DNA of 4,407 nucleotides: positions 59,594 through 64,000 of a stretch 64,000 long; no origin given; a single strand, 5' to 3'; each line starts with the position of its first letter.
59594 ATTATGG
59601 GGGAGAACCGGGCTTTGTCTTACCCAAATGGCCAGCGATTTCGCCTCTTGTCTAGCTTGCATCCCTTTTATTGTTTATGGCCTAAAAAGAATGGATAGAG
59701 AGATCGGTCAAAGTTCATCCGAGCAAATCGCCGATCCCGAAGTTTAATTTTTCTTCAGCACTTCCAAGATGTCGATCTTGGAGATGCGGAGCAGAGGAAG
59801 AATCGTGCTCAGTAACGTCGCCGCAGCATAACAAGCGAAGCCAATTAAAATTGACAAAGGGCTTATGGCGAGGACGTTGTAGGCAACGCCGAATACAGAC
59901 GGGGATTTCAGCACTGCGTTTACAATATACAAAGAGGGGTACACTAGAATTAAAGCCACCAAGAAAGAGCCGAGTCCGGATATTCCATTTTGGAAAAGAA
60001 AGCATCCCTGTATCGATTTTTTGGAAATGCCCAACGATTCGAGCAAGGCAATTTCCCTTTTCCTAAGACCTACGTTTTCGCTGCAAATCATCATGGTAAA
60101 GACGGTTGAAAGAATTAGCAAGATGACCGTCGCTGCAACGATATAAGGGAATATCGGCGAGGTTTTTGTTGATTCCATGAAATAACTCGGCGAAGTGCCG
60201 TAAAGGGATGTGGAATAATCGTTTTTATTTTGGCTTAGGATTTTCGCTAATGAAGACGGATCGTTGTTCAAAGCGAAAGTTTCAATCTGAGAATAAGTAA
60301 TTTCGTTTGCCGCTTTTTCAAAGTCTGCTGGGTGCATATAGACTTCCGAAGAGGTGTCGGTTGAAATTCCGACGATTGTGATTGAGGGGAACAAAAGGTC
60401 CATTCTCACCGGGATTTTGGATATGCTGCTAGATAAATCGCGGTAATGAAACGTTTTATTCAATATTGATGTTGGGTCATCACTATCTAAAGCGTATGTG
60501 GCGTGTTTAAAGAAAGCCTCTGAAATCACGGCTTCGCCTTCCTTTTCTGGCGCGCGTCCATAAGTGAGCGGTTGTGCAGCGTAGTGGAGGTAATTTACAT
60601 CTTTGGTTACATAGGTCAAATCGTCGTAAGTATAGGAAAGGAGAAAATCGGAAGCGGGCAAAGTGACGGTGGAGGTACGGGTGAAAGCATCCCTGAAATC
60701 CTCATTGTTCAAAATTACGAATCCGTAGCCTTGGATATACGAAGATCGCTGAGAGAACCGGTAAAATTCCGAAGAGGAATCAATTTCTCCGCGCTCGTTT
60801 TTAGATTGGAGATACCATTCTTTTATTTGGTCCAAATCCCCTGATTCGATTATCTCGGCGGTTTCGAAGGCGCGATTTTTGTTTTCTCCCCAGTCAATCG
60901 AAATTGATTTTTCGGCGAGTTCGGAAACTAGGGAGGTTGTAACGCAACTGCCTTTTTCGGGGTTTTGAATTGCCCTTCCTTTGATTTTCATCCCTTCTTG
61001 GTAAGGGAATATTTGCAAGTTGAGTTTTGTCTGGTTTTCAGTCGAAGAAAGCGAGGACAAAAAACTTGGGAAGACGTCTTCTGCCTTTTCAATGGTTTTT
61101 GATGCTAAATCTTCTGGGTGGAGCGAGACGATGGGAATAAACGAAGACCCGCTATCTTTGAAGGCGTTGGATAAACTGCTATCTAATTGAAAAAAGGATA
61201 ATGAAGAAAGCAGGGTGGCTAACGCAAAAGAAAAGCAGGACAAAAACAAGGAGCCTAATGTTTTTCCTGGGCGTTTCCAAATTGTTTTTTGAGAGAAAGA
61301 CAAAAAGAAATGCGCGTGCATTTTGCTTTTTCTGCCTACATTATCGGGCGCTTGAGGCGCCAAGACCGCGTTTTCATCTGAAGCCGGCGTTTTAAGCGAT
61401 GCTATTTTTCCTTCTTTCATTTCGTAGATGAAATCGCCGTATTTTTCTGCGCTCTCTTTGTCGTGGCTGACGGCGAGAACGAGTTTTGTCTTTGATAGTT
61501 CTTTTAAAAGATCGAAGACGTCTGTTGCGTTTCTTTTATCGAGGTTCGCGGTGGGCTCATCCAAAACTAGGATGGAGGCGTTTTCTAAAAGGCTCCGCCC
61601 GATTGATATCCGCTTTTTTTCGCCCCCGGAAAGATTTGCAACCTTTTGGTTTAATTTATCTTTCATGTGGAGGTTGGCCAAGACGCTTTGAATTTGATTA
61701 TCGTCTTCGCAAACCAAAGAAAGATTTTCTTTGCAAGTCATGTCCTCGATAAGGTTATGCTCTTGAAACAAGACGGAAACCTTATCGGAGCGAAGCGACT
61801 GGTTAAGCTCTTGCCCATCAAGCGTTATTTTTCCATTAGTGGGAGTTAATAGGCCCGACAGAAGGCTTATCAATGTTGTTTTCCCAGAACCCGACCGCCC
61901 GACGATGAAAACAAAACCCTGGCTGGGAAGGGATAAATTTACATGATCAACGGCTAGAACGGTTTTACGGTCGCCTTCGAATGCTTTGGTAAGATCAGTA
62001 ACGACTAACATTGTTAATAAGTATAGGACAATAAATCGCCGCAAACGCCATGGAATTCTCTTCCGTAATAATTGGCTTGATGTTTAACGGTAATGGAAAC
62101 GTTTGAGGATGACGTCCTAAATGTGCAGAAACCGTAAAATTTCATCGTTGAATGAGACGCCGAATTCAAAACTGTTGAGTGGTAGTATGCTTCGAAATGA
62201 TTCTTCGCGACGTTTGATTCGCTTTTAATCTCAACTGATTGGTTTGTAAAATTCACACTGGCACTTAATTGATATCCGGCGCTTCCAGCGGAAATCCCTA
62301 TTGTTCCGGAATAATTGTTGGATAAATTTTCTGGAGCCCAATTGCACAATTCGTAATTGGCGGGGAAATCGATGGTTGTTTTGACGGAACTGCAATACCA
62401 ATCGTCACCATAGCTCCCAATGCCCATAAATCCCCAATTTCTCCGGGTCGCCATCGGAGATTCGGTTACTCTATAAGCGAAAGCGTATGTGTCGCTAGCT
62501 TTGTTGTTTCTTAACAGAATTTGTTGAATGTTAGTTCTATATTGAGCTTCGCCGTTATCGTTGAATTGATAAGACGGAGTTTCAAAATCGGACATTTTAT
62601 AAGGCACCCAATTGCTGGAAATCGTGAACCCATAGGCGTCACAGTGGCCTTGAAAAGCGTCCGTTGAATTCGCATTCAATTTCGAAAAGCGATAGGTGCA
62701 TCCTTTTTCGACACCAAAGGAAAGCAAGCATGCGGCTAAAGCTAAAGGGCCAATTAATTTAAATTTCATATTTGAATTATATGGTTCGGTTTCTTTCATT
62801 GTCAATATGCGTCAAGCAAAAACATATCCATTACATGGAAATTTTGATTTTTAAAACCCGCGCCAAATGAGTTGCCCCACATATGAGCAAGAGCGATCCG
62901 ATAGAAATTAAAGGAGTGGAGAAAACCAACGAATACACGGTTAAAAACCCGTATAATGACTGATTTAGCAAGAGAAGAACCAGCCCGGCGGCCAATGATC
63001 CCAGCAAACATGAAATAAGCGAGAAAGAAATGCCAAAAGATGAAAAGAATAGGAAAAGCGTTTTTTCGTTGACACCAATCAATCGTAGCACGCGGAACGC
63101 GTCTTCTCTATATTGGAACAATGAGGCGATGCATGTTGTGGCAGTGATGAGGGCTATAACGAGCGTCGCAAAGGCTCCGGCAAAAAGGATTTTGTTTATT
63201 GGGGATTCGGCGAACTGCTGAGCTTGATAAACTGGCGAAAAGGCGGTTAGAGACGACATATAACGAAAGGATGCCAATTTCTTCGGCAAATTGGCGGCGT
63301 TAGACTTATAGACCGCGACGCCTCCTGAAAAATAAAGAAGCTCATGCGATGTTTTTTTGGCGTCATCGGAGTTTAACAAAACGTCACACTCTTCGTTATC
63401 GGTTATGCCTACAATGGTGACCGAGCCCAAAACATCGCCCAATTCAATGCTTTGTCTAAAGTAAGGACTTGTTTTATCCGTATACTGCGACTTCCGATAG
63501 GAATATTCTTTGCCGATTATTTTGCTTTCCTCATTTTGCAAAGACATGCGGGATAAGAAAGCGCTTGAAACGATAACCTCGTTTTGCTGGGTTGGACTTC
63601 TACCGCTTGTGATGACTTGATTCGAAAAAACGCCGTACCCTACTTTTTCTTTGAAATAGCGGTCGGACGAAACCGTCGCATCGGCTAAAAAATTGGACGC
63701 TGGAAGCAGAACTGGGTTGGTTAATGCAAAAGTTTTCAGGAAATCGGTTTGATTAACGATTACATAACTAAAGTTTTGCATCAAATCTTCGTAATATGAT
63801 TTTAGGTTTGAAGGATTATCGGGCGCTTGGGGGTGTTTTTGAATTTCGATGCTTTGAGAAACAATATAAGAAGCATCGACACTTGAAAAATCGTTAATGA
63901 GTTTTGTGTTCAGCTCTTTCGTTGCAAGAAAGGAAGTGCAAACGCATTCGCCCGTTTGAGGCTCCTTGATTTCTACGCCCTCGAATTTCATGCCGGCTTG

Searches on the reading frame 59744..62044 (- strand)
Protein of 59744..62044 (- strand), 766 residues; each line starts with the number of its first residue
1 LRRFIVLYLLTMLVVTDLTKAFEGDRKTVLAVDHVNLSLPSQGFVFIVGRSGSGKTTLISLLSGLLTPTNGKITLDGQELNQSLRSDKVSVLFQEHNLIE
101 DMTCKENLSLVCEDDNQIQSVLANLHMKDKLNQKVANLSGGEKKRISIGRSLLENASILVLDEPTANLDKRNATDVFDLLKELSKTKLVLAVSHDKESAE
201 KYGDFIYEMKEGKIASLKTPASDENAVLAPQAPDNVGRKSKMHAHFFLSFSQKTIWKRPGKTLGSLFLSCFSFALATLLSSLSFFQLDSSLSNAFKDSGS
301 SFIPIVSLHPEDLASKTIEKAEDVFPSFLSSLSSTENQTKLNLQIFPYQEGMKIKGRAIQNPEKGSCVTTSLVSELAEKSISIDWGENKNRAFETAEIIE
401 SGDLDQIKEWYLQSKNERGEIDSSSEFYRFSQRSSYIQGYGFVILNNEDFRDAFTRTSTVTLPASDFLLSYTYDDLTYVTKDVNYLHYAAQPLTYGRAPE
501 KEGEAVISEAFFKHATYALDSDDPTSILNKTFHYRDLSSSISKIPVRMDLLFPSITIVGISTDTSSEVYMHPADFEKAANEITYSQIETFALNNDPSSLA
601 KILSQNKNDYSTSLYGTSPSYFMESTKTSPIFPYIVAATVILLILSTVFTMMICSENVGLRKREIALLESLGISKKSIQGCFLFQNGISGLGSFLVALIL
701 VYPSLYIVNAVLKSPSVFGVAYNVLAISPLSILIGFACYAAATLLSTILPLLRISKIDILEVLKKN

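Call 76: search_protein_families(library=pfam, proteins=[window:59744-62044:-], max_evalue=0.00001)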
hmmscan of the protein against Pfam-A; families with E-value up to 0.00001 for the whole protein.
window:59744-62044:- (766 aa): 4 families
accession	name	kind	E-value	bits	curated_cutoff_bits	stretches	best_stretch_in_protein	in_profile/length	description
PF00005.33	ABC_tran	-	2.9e-35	122.3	25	1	33-166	2-137/137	ABC transporter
PF02687.27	FtsX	-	1.8e-12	47.8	25.5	1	638-758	3-119/120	FtsX-like permease C-terminal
PF02463.25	SMC_N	-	1.9e-07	31.2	40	0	41-205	23-207/220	RecF/RecN/SMC N terminal domain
PF13304.12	AAA_21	-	9.7e-07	29.6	27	0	44-95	1-62/304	AAA domain, putative AbiEii toxin, Type IV TA system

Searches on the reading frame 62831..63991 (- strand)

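Call 76: search_protein_families(library=pfam, proteins=[window:62831-63991:-], max_evalue=0.00001)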
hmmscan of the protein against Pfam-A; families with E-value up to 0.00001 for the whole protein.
window:62831-63991:- (386 aa): 1 family
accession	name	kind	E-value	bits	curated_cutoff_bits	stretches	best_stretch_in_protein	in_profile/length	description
PF02687.27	FtsX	-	2.5e-06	28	25.5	1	270-371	2-102/120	FtsX-like permease C-terminal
